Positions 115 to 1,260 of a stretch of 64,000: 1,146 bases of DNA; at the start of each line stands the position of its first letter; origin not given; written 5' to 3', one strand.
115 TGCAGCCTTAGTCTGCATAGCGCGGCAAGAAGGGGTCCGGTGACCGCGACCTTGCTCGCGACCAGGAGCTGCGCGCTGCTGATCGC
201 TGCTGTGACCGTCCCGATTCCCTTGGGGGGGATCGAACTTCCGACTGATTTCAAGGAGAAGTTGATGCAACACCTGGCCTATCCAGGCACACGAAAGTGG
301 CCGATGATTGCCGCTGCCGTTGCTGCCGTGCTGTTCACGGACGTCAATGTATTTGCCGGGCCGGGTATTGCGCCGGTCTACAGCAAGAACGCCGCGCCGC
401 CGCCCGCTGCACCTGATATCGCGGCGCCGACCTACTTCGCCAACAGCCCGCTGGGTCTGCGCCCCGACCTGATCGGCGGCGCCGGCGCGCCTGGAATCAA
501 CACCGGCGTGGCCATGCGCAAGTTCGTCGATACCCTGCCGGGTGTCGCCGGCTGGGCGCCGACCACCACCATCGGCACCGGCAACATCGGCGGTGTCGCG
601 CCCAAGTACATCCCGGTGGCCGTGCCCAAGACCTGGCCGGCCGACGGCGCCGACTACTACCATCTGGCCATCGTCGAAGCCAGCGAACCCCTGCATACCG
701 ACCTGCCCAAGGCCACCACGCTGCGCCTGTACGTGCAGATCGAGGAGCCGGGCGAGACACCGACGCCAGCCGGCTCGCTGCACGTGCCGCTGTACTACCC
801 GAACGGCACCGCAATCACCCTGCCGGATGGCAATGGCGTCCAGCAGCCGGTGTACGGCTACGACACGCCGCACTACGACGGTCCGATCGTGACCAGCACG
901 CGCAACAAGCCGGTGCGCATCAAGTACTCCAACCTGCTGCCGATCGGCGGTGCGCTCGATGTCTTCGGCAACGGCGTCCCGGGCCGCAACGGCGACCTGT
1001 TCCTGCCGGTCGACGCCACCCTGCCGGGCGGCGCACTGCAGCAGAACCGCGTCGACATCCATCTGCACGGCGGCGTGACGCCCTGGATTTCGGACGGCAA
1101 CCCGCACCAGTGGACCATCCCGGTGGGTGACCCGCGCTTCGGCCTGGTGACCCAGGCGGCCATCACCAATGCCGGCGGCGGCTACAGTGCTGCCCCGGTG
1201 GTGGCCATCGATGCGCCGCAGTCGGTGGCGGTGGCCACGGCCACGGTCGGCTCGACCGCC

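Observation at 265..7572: Giant multicopper oxidase whose cupredoxin core is interrupted twice by about 28 short N-x-G-x-G-Y / P-x-V-T-I modules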

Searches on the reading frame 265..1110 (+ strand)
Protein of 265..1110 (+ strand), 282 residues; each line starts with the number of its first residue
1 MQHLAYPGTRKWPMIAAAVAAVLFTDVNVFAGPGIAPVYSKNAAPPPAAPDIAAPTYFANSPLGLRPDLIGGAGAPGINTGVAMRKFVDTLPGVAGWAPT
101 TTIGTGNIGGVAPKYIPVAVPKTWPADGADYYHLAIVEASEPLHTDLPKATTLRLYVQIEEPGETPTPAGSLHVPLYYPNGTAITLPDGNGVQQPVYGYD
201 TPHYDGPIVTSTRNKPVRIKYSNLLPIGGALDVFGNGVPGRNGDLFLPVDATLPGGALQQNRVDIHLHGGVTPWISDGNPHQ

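Call 28: search_protein_families(library=pfam, proteins=[window:265-1110:+], max_evalue=10)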
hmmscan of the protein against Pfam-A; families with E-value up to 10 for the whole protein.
window:265-1110:+ (282 aa): 0 families
